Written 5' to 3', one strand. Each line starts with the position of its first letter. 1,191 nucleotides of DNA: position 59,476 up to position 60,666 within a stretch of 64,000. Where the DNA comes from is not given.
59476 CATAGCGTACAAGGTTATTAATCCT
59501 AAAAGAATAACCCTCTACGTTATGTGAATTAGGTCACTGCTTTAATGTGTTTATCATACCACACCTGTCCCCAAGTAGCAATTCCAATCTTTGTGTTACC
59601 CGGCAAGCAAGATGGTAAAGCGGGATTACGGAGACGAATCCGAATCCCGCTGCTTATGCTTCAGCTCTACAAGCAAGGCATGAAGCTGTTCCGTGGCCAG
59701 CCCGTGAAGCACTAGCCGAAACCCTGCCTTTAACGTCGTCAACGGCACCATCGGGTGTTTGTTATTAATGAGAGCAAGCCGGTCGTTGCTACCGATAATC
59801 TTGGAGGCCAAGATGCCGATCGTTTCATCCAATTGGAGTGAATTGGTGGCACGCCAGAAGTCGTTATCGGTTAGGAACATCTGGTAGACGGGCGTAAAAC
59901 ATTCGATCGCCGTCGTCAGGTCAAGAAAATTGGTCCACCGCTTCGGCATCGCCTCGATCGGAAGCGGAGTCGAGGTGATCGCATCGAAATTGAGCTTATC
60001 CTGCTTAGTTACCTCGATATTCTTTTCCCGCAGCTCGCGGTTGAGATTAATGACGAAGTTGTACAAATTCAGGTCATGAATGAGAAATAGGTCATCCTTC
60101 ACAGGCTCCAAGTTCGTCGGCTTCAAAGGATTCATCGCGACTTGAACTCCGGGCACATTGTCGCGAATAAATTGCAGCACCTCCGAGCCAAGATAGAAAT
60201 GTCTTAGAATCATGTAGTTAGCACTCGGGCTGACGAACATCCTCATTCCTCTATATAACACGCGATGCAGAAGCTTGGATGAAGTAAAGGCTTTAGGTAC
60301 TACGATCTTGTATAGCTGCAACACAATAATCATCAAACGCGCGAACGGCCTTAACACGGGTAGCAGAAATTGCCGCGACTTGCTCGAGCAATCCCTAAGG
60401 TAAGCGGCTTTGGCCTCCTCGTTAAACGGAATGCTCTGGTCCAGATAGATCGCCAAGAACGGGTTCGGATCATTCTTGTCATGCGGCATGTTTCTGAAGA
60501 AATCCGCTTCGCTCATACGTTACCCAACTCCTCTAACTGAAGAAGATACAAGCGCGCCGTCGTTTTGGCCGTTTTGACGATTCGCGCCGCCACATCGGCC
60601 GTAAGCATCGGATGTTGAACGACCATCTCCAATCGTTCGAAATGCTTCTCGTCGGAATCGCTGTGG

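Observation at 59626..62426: FabH-like KAS III fused to a His/Glu/Asp-rich helical domain, translationally coupled to a 296-aa unknown protein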

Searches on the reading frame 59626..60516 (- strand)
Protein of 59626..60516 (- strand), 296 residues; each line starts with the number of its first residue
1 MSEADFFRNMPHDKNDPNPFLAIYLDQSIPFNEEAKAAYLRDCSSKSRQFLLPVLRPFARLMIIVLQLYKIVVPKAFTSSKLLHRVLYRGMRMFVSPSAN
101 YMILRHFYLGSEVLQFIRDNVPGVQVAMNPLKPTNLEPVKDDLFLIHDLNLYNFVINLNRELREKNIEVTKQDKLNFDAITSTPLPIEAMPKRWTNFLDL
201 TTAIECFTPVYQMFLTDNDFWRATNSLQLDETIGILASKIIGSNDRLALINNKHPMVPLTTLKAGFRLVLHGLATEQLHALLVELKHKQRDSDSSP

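Call 3: search_protein_families(library=pfam, proteins=[window:59626-60516:-], max_evalue=0.1)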
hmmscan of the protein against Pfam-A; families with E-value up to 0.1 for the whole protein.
window:59626-60516:- (296 aa): 1 family
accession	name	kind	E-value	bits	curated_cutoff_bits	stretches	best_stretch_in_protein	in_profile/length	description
PF22523.1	DUF6999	-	3.1e-127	423.7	27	1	12-286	1-275/275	Family of unknown function (DUF6999)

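Call 4: search_protein_families(library=ncbifam, proteins=[window:59626-60516:-], max_evalue=0.1)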
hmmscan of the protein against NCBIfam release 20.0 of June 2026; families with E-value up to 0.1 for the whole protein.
window:59626-60516:- (296 aa): 0 families

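Call 12: find_homologous_proteins(query=window:59626-60516:-)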
Query window:59626-60516:- (296 aa): 2980 proteins with E <= 0.001 among 3880 candidates; the best 120 are listed.
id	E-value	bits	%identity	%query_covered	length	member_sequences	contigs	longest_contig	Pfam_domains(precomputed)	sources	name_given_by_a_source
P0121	1.4e-176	604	89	100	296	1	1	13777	PF22523.2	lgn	-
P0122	4.5e-175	599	90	98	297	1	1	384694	PF22523.2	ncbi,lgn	ncbi:MAG: hypothetical protein ACE3L7_28375 [Candidatus Pristimantibacillus sp.]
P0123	5.2e-175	599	91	98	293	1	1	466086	PF22523.2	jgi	jgi:hypothetical protein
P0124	2.4e-174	597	91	98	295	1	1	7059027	PF22523.2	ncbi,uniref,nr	ncbi:DUF6999 family protein [Cohnella abietis]|uniref:Uncharacterized protein n=1 Tax=Cohnella abiet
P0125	2.8e-173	593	88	100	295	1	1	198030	PF22523.2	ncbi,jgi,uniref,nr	ncbi:DUF6999 family protein [Paenibacillus paridis]|jgi:hypothetical protein|uniref:DUF6999 family p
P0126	3.8e-173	593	88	99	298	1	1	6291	PF22523.2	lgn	-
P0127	4.9e-173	592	88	100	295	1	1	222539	PF22523.2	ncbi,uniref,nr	ncbi:DUF6999 family protein [Paenibacillus luteus]|uniref:DUF6999 family protein n=1 Tax=Paenibacill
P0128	5.3e-173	592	90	98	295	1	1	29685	PF22523.2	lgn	-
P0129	5.4e-173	592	87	100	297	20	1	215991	PF22523.2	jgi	jgi:hypothetical protein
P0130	1.2e-172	591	89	98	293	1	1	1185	PF22523.2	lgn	-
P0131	2.1e-172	590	89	98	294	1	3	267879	PF22523.2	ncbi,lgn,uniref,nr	ncbi:DUF6999 family protein [Paenibacillus harenae]|uniref:DUF6999 family protein n=1 Tax=Paenibacil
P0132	2.8e-172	590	89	98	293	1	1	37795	PF22523.2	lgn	-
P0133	3.0e-172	590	89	98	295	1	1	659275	PF22523.2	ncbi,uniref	ncbi:DUF6999 family protein [Paenibacillus sp. NPDC058174]|uniref:DUF6999 family protein n=1 Tax=Pae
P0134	3.1e-172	590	89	98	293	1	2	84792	PF22523.2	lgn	-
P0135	3.1e-172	590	88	98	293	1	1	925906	PF22523.2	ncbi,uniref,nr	ncbi:DUF6999 family protein [Paenibacillus paeoniae]|uniref:Uncharacterized protein n=1 Tax=Paenibac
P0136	3.3e-172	590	88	99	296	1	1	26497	PF22523.2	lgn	-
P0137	4.2e-172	589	88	99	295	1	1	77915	PF22523.2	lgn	-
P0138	4.5e-172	589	87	100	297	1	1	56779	PF22523.2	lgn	-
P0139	5.0e-172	589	88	99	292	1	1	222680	PF22523.2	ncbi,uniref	ncbi:DUF6999 family protein [Paenibacillus sp. HJGM_3]|uniref:DUF6999 family protein n=1 Tax=Paeniba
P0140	6.1e-172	589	85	100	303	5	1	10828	PF22523.2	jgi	jgi:hypothetical protein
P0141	7.1e-172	588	87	100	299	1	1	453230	PF22523.2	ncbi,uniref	ncbi:DUF6999 family protein [Paenibacillus sp. YIM B09110]|uniref:DUF6999 family protein n=1 Tax=Pae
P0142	7.2e-172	588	88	99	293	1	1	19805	PF22523.2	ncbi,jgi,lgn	jgi:hypothetical protein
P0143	7.7e-172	588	88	99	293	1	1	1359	PF22523.2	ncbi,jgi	jgi:hypothetical protein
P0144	1.0e-171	588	88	98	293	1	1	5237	PF22523.2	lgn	-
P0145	2.0e-171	587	89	98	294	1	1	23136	PF22523.2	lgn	-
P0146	3.2e-171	586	89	99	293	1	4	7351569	PF22523.2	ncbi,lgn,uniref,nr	ncbi:hypothetical protein BK133_08035 [Paenibacillus sp. FSL H8-0548]|uniref:DUF6999 family protein 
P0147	3.6e-171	586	88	98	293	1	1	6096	PF22523.2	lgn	-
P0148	4.7e-171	586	87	100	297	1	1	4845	PF22523.2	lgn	-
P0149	5.2e-171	586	89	98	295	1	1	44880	PF22523.2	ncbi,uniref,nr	ncbi:DUF6999 family protein [Paenibacillus gorillae]|uniref:DUF6999 family protein n=1 Tax=Paenibaci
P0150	6.0e-171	585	88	99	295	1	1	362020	PF22523.2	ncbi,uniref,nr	ncbi:DUF6999 family protein [Paenibacillus sp. PL91]|uniref:DUF6999 family protein n=1 Tax=Paenibaci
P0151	6.7e-171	585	89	98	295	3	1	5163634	PF22523.2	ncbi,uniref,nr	ncbi:DUF6999 family protein [Bacillus sp. FJAT-28004]|uniref:DUF6999 family protein n=1 Tax=Bacillus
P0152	1.2e-170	584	89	98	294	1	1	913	PF22523.2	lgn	-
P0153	1.5e-170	584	88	99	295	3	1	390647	PF22523.2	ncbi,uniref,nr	ncbi:DUF6999 family protein [Paenibacillus harenae]|uniref:DUF6999 family protein n=1 Tax=Paenibacil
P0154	1.6e-170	584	88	99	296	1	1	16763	PF22523.2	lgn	-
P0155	2.5e-170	583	88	98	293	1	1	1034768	PF22523.2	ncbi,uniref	ncbi:DUF6999 family protein [Paenibacillus sp. NPDC057967]|uniref:DUF6999 family protein n=1 Tax=Pae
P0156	2.5e-170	583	86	100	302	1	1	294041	PF22523.2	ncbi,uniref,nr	ncbi:DUF6999 family protein [Paenibacillus arenilitoris]|uniref:Uncharacterized protein n=1 Tax=Paen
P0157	5.4e-170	582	87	100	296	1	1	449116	PF22523.2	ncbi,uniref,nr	ncbi:DUF6999 family protein [Paenibacillus sinopodophylli]|uniref:DUF6999 family protein n=1 Tax=Pae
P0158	6.7e-170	582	88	98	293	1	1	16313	PF22523.2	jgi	-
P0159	6.9e-170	582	87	98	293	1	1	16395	PF22523.2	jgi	-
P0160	8.3e-170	582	88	98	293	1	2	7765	PF22523.2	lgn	-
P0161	9.4e-170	582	85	99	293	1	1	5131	PF22523.2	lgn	-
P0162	1.4e-169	581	87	98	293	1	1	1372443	PF22523.2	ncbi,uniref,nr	ncbi:hypothetical protein D3P09_11070 [Paenibacillus pinisoli]|uniref:Uncharacterized protein n=1 Ta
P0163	1.6e-169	581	88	98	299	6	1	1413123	PF22523.2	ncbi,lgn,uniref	ncbi:DUF6999 family protein [Paenibacillus sp. LPE1-1-1.1]|uniref:DUF6999 family protein n=1 Tax=Pae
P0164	2.9e-169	580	88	98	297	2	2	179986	PF22523.2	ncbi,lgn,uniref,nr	ncbi:hypothetical protein FHS16_004224 [Paenibacillus endophyticus]|uniref:Uncharacterized protein n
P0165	2.9e-169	580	87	99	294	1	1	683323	PF22523.2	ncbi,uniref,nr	ncbi:DUF6999 family protein [Paenibacillus radicis (ex Gao et al. 2016)]|uniref:Uncharacterized prot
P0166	5.0e-169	579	86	99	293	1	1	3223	PF22523.2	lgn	-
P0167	5.6e-169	579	87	98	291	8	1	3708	PF22523.2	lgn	-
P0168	6.2e-169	579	88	98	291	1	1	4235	PF22523.2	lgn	-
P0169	9.7e-169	578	86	98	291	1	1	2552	PF22523.2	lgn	-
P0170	1.7e-168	577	88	98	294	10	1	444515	PF22523.2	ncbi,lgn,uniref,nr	ncbi:hypothetical protein BK120_10330 [Paenibacillus sp. FSL A5-0031]|uniref:DUF6999 family protein 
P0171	3.6e-168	576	85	99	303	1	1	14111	PF22523.2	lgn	-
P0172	5.4e-168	576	86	98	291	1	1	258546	PF22523.2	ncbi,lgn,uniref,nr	ncbi:DUF6999 family protein [Paenibacillus sp. Soil787]|uniref:DUF6999 family protein n=1 Tax=Paenib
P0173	7.6e-168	575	87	98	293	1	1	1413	PF22523.2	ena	-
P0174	1.7e-167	574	85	98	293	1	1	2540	PF22523.2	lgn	-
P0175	2.2e-167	574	87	98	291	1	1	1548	PF22523.2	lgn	-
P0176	3.6e-167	573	84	99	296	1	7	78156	PF22523.2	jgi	jgi:hypothetical protein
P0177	3.7e-167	573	87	98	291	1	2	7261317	PF22523.2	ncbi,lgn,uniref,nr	ncbi:hypothetical protein Back11_19440 [Paenibacillus baekrokdamisoli]|uniref:Uncharacterized protei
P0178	7.7e-167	572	85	100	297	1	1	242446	PF22523.2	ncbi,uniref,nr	ncbi:hypothetical protein [Paenibacillus sp. NEAU-GSW1]|uniref:DUF6999 family protein n=1 Tax=Paenib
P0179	8.6e-167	572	87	98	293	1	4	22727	PF22523.2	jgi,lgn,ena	-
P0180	1.8e-166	571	87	97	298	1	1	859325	PF22523.2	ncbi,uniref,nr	ncbi:hypothetical protein I6N90_12315 [Paenibacillus sp. GSMTC-2017]|uniref:DUF6999 family protein n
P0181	1.9e-166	571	84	99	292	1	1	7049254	PF22523.2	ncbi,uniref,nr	ncbi:hypothetical protein GZH47_10265 [Paenibacillus rhizovicinus]|uniref:Uncharacterized protein n=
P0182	2.2e-166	570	86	98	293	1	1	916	PF22523.2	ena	-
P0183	5.9e-166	569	86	98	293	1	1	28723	PF22523.2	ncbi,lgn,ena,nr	ncbi:MAG TPA: hypothetical protein VL921_06165 [Candidatus Udaeobacter sp.]|nr:hypothetical protein 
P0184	7.2e-166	569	85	98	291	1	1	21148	PF22523.2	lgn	-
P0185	1.1e-165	568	88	96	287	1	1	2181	PF22523.2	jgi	jgi:hypothetical protein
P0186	2.0e-165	567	86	98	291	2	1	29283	PF22523.2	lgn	-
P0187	2.6e-165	567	84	100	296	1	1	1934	PF22523.2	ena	-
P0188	4.5e-165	566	84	99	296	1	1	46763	PF22523.2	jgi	jgi:hypothetical protein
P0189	5.2e-165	566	85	98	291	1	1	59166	PF22523.2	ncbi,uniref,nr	ncbi:DUF6999 family protein [Paenibacillus oryzisoli]|uniref:Uncharacterized protein n=1 Tax=Paeniba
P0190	6.2e-165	566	84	98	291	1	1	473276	PF22523.2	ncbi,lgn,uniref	ncbi:DUF6999 family protein [Cohnella sp. GCM10027633]|uniref:DUF6999 family protein n=1 Tax=unclass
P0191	1.2e-164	565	84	99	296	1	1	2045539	PF22523.2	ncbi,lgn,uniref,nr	ncbi:hypothetical protein RAC89_27685 [Paenibacillus sp. GD4]|uniref:DUF6999 family protein n=1 Tax=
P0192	1.6e-164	564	84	99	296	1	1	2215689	PF22523.2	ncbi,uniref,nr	ncbi:DUF6999 family protein [Paenibacillus silviterrae]|uniref:DUF6999 family protein n=1 Tax=Paenib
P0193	5.9e-164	563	84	98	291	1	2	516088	PF22523.2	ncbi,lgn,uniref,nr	ncbi:DUF6999 family protein [Paenibacillus sacheonensis]|uniref:Uncharacterized protein n=1 Tax=Paen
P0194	7.1e-164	562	83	99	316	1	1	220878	PF22523.2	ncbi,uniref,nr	ncbi:DUF6999 family protein [Paenibacillus glycinis]|uniref:DUF6999 family protein n=1 Tax=Paenibaci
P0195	1.2e-163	562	85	98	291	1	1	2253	PF22523.2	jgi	jgi:hypothetical protein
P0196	4.6e-163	560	84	98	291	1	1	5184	PF22523.2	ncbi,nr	ncbi:MAG: hypothetical protein K0R67_3295 [Paenibacillus sp.]|nr:hypothetical protein [Paenibacillus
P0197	8.2e-163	559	83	99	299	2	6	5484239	PF22523.2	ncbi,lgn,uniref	ncbi:hypothetical protein [Paenibacillus sp. PL2-23]|uniref:DUF6999 family protein n=1 Tax=Paenibaci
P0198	1.4e-162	558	83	99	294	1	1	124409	PF22523.2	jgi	jgi:hypothetical protein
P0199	1.5e-162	558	85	98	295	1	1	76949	PF22523.2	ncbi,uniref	ncbi:DUF6999 family protein [Paenibacillus chartarius]|uniref:DUF6999 family protein n=1 Tax=Paeniba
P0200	1.1e-161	555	84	98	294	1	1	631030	PF22523.2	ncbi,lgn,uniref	ncbi:DUF6999 family protein [Paenibacillus sp. GCM10027627]|uniref:DUF6999 family protein n=1 Tax=un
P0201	2.7e-161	554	84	98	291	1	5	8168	PF22523.2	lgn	-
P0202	1.6e-160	551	83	98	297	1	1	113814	PF22523.2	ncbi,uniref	ncbi:DUF6999 family protein [Paenibacillus sp. NPDC058071]|uniref:DUF6999 family protein n=1 Tax=Pae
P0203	2.9e-160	550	80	99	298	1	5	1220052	PF22523.2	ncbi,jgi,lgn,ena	-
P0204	4.1e-160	550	84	98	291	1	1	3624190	PF22523.2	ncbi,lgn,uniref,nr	ncbi:hypothetical protein [Paenibacillus sp. BC26]|uniref:DUF6999 family protein n=1 Tax=Paenibacill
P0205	5.0e-160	550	82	98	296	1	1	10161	PF22523.2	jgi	jgi:hypothetical protein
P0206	5.2e-160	550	81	98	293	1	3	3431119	PF22523.2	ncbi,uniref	ncbi:DUF6999 family protein [Paenibacillus xanthanilyticus]|uniref:DUF6999 family protein n=1 Tax=Pa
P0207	1.2e-159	548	81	98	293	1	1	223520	PF22523.2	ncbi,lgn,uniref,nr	ncbi:DUF6999 family protein [Paenibacillus methanolicus]|uniref:Uncharacterized protein n=1 Tax=Paen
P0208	2.6e-159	547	86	95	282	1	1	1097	PF22523.2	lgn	-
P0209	9.2e-158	542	81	98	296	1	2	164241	PF22523.2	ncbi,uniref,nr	ncbi:MAG: hypothetical protein J7639_15675 [Paenibacillaceae bacterium]|uniref:DUF6999 family protei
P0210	9.3e-158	542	81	98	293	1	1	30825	PF22523.2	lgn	-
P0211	1.3e-150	519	80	97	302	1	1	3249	PF22523.2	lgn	-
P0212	2.5e-150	518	80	99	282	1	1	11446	PF22523.2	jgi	jgi:hypothetical protein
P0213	1.4e-146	506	74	99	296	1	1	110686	PF22523.2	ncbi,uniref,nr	ncbi:DUF6999 family protein [Paenibacillus koleovorans]|uniref:DUF6999 family protein n=1 Tax=Paenib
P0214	1.8e-146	505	76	98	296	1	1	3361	PF22523.2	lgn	-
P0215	5.6e-141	487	75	95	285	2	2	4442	PF22523.2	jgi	jgi:hypothetical protein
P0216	2.2e-135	469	72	95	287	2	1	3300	PF22523.2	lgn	-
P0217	2.1e-134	466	71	97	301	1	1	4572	PF22523.2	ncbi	-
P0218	9.3e-133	460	70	97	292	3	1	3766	PF22523.2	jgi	jgi:hypothetical protein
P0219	2.0e-132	459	68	99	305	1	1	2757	PF22523.2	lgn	-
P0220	6.8e-132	457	69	100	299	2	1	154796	PF22523.2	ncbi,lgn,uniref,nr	ncbi:DUF6999 family protein [Paenibacillus daejeonensis]|uniref:DUF6999 family protein n=1 Tax=Paeni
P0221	1.7e-131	456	69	97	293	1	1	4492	PF22523.2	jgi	jgi:hypothetical protein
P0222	1.8e-131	456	69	97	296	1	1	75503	PF22523.2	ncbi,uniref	ncbi:DUF6999 family protein [Cohnella suwonensis]|uniref:DUF6999 family protein n=1 Tax=Cohnella suw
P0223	2.4e-131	456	69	97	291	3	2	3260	PF22523.2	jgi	jgi:hypothetical protein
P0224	3.2e-131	455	69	97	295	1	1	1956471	PF22523.2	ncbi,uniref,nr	ncbi:DUF6999 family protein [Paenibacillus nasutitermitis]|uniref:Uncharacterized protein n=1 Tax=Pa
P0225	3.6e-131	455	68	97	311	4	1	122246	PF22523.2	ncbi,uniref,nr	ncbi:hypothetical protein PA598K_04224 [Paenibacillus sp. 598K]|uniref:DUF6999 family protein n=1 Ta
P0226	5.6e-131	454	69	97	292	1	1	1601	PF22523.2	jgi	jgi:hypothetical protein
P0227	2.4e-129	449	69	97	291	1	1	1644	PF22523.2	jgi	jgi:hypothetical protein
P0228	5.7e-128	444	66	100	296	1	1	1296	PF22523.2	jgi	-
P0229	7.4e-127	441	67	96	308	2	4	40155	PF22523.2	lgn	-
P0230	7.8e-119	414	65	96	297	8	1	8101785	PF22523.2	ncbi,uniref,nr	ncbi:hypothetical protein EHS13_16945 [Paenibacillus psychroresistens]|uniref:Uncharacterized protei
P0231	3.7e-118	412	61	99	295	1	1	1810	PF22523.2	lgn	-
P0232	9.2e-118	411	85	71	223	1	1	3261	PF22523.2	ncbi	ncbi:hypothetical protein AB4Z21_19250 [Paenibacillus sp. MCAF20]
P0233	7.6e-117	408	62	98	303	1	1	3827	PF22523.2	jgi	-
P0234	1.1e-116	407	62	100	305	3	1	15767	PF22523.2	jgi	jgi:hypothetical protein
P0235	1.3e-116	407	59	100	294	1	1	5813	PF22523.2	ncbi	ncbi:MAG: DUF6999 family protein [Terriglobales bacterium]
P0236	1.4e-116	407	61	100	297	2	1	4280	PF22523.2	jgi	jgi:uncharacterized protein DUF6999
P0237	1.7e-116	407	62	95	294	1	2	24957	PF22523.2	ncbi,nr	ncbi:MAG: hypothetical protein L0099_08755 [Acidobacteria bacterium]|nr:hypothetical protein [Acidob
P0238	2.1e-116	406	62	99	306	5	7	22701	PF22523.2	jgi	jgi:hypothetical protein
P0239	2.8e-116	406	60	98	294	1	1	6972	PF22523.2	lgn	-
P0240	4.5e-116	405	60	98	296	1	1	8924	PF22523.2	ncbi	ncbi:MAG: DUF6999 family protein [Terriglobales bacterium]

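Call 23: search_dna_similar(query=window:59629-60516:-, collection=plasmids, mode=protein, max_rows=15)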
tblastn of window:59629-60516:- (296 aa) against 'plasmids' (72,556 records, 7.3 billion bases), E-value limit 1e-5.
Records with a match: 2; places in all: 2; records where one place covers at least 80% of the query: 1.
Best place of each record, by identity: <60% 2.
By first word of the organism name: Pseudoalteromonas 1; Nostoc 1.
By predicted mobility (MOB-suite, as given by PLSDB): non-mobilizable 1; conjugative 1.
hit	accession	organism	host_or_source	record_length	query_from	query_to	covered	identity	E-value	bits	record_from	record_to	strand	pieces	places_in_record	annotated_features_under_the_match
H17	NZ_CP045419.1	Pseudoalteromonas sp. THAF3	pure culture,Surface of a polyethylene ...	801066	9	286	94%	27.0%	1e-23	107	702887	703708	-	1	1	hypothetical protein | iron-containing redox enzyme family protein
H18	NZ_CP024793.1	Nostoc flagelliforme CCNUN1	cell culture,desert soil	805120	12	160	50%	36.0%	3e-21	100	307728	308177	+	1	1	none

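Call 35: search_solved_structures(query=A2, max_evalue=10, show_alignments=2)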
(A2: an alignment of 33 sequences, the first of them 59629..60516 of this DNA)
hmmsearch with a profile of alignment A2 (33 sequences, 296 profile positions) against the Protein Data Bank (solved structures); distinct sequences matched with E-value up to 10: 0.

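Call 40: predict_structure(alignment_id=A2)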
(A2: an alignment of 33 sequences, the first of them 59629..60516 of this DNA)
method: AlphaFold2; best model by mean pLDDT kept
length: 296 residues; sequences in the alignment: 33
mean_pLDDT: 86.2   pTM: 0.85
mean pLDDT of the five models: 86.2, 85.6, 85.4, 84.8, 83.5
residues with pLDDT >= 90: 148; 70-90: 122; 50-70: 16; < 50: 10
segments of 3 or more residues with pLDDT < 50: 254-258, 260-262
pLDDT, mean of each block of 10 residues (from residue 1): 85 91 83 90 87 89 89 82 93 96 94 95 88 95 90 93 94 94 94 94 90 81 79 89 67 45 65 88 92 72
secondary structure, 60 per line:
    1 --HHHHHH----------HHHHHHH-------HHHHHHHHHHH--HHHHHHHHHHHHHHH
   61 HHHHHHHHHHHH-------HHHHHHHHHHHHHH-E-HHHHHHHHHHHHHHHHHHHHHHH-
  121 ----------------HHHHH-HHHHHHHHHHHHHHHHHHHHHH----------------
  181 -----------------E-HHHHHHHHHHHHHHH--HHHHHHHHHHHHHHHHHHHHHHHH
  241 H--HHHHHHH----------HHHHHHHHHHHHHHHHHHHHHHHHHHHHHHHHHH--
elements in order: H3-8 H19-25 H33-43 H46-72 H80-93 H97-119 H137-141 H143-164 H200-214 H217-241 H244-250 H261-294
